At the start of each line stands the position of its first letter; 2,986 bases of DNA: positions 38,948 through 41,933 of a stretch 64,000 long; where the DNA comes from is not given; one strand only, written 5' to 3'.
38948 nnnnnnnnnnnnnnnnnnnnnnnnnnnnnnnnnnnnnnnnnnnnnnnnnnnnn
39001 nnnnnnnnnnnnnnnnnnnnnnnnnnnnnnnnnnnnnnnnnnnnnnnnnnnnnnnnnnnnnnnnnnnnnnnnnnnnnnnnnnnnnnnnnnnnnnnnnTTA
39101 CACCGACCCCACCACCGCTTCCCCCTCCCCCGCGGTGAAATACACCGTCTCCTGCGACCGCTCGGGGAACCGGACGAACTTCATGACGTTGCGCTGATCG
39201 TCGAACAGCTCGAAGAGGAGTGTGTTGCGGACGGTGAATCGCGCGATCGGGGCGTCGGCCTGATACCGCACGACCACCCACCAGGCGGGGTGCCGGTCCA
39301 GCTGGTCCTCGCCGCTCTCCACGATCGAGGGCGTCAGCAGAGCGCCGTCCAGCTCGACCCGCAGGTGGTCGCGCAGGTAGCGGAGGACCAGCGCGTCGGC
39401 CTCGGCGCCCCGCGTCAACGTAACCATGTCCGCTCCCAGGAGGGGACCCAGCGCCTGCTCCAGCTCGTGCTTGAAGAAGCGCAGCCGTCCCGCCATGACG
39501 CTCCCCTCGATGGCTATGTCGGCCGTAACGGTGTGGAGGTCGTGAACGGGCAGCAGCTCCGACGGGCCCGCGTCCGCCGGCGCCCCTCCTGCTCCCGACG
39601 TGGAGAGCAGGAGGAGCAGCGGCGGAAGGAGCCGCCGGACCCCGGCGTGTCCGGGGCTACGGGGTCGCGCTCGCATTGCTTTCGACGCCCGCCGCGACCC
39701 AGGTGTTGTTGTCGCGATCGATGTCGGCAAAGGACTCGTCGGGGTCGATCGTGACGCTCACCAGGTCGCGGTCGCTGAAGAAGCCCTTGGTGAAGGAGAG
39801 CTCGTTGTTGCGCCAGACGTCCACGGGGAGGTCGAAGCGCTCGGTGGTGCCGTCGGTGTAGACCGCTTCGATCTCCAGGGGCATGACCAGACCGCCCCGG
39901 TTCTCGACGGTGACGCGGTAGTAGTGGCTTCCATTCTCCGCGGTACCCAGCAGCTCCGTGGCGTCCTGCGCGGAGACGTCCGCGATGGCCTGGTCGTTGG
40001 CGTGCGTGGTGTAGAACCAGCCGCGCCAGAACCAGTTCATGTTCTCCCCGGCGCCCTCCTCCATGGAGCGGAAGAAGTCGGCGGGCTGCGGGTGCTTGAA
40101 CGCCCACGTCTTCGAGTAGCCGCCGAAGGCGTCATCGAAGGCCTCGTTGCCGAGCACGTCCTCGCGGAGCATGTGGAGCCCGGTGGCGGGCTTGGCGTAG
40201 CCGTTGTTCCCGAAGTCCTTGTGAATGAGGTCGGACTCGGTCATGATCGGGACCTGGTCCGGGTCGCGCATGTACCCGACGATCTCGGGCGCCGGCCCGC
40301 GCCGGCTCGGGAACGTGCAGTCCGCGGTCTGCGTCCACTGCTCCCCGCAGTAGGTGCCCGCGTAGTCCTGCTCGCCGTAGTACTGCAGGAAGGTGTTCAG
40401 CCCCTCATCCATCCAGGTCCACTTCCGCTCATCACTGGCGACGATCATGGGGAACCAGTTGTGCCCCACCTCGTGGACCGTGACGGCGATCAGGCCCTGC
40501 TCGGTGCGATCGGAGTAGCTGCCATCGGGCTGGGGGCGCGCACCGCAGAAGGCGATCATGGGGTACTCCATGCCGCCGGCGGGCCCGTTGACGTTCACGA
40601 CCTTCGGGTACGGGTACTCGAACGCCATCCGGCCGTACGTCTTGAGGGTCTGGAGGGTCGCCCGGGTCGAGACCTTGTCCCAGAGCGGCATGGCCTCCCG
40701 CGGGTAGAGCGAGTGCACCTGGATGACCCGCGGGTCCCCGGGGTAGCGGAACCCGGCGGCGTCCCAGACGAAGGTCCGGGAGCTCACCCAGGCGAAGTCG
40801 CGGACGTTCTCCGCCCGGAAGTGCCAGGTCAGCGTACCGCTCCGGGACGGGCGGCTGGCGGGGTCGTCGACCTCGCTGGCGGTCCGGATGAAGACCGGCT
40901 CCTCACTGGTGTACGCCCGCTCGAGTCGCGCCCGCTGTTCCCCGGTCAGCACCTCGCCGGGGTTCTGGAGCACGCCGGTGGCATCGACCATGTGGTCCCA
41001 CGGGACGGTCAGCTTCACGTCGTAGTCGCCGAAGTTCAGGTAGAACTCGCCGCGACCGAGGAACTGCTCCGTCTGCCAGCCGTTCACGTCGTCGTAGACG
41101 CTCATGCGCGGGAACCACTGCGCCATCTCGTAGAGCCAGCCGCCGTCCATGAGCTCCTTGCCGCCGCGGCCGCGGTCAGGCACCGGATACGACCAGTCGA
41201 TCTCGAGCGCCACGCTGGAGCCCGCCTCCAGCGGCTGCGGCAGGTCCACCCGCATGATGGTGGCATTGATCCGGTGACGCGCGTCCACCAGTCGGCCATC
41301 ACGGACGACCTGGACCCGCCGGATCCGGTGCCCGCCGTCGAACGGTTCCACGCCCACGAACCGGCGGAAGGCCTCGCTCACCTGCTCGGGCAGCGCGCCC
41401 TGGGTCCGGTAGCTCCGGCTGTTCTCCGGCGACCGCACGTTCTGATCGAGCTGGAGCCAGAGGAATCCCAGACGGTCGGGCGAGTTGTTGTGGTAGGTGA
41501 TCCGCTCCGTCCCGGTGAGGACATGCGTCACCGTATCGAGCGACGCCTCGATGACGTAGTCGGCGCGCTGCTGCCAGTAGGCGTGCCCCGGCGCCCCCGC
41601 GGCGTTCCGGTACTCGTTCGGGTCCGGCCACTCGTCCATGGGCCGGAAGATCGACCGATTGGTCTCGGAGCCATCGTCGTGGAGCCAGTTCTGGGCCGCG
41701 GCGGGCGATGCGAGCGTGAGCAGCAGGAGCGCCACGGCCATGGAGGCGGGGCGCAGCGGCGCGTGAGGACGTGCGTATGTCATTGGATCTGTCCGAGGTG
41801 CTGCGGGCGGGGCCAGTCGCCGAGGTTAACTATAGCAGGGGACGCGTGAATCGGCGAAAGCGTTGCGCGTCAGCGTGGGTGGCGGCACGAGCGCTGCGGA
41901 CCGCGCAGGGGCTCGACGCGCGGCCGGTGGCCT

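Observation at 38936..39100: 141-bp element with perfect 24-bp AT-rich terminal inverted repeats plus an adjacent 15-bp tandem duplication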

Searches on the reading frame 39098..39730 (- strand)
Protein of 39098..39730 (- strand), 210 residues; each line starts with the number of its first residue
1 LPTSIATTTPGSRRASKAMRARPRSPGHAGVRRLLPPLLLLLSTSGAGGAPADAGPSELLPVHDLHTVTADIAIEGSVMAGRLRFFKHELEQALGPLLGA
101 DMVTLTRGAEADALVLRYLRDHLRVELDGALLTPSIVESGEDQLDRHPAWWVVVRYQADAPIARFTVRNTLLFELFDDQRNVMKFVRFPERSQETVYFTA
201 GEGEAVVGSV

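Call 10: search_protein_families(library=pfam, proteins=[window:39098-39730:-])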
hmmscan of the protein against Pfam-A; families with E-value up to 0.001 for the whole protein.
window:39098-39730:- (210 aa): 1 family
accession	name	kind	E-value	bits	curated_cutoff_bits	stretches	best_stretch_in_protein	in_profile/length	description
PF20420.3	DUF6702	-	1.9e-16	60.8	24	1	61-193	5-135/141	Domain of unknown function (DUF6702)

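Call 36: find_homologous_proteins(query=window:39098-39676:-, max_evalue=0.00001)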
Query window:39098-39676:- (192 aa): 59 proteins with E <= 0.00001 among 1181 candidates.
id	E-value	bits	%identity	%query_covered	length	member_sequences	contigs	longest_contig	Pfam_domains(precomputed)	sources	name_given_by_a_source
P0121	4.6e-80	286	100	69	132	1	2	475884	PF20420.4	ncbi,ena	-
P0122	6.1e-80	285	82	83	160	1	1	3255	PF20420.4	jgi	jgi:hypothetical protein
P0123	7.5e-75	269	82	76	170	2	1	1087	PF20420.4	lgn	-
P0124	1.4e-70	255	68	92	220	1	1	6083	PF20420.4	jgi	-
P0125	2.1e-70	254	72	87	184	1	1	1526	PF20420.4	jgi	jgi:hypothetical protein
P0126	1.7e-65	238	69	82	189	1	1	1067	PF20420.4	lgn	-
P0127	3.9e-65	237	68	89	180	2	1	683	PF20420.4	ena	-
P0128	2.6e-59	218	60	81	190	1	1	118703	PF20420.4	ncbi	ncbi:MAG: DUF6702 family protein [Longimicrobiales bacterium]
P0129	5.6e-58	214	61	81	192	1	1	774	PF20420.4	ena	-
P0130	8.1e-58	213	66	76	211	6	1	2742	PF20420.4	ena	-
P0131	1.4e-57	212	58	90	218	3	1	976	PF20420.4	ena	-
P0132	1.7e-56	209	60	84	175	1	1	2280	PF20420.4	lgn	-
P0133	5.2e-56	207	56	89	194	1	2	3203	PF20420.4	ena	-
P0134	6.8e-56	207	58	84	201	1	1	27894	PF20420.4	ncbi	ncbi:MAG: hypothetical protein P8188_00745 [Gemmatimonadota bacterium]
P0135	1.1e-55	206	60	80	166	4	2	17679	PF20420.4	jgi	-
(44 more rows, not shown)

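Call 37: find_encoding_contigs(protein=P0124, flank=5000, max_places=3)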
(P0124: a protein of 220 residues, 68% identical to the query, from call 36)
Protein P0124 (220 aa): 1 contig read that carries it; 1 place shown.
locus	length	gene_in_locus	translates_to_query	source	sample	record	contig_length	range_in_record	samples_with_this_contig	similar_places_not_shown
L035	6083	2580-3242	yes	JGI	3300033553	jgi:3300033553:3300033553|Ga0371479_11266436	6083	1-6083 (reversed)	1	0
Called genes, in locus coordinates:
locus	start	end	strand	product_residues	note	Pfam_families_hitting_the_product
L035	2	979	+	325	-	?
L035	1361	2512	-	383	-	-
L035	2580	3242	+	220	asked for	PF20420:DUF6702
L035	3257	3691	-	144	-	-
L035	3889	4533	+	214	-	PF00578:AhpC-TSA, PF08534:Redoxin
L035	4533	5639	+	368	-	-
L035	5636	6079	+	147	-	-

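Call 38: find_encoding_contigs(protein=P0122, flank=5000, max_places=3)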
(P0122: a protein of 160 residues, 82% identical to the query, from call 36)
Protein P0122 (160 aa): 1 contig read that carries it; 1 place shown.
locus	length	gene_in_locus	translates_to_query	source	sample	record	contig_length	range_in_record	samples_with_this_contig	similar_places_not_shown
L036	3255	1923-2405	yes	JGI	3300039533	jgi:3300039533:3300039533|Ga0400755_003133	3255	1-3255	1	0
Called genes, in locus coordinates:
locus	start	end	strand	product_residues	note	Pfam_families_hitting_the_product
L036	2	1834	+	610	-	?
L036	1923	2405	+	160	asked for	PF20420:DUF6702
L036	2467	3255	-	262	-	?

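Call 39: find_encoding_contigs(protein=P0128, flank=5000, max_places=3)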
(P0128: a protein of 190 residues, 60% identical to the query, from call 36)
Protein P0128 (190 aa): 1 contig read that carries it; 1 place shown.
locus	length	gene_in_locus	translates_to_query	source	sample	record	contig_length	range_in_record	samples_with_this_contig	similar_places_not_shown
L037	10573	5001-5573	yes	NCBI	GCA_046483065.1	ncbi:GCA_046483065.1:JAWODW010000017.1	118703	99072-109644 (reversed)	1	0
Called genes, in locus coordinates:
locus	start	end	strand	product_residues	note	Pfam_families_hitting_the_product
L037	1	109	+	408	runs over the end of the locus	PF01244:Peptidase_M19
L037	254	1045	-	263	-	-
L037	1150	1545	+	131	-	PF13795:HupE_UreJ_2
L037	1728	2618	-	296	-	-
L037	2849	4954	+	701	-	PF01433:Peptidase_M1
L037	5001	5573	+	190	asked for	PF20420:DUF6702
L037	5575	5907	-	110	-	PF01713:Smr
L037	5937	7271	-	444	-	PF04389:Peptidase_M28, PF01546:Peptidase_M20, PF07687:M20_dimer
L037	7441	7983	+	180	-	-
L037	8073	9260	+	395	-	PF00266:Aminotran_5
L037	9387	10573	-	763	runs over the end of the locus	PF26549:Tricorn_N (faint), PF00326:Peptidase_S9, PF20434:BD-FAE (weak)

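Call 42: find_encoding_contigs(protein=P0123, flank=2000, max_places=4)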
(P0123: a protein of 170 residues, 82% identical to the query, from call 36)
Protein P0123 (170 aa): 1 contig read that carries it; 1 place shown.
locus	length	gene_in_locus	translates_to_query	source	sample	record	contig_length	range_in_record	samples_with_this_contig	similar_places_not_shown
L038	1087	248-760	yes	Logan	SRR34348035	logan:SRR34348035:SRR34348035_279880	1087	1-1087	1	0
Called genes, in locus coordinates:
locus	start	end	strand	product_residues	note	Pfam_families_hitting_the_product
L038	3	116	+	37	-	?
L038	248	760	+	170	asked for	PF20420:DUF6702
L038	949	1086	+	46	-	?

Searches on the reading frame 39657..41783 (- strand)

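Call 10: search_protein_families(library=pfam, proteins=[window:39657-41783:-])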
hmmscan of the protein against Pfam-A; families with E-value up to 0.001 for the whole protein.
window:39657-41783:- (708 aa): 1 family
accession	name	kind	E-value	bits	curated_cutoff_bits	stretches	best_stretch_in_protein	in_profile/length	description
PF01433.26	Peptidase_M1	-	2.5e-16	60.4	27.7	1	385-589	16-218/218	Peptidase family M1 domain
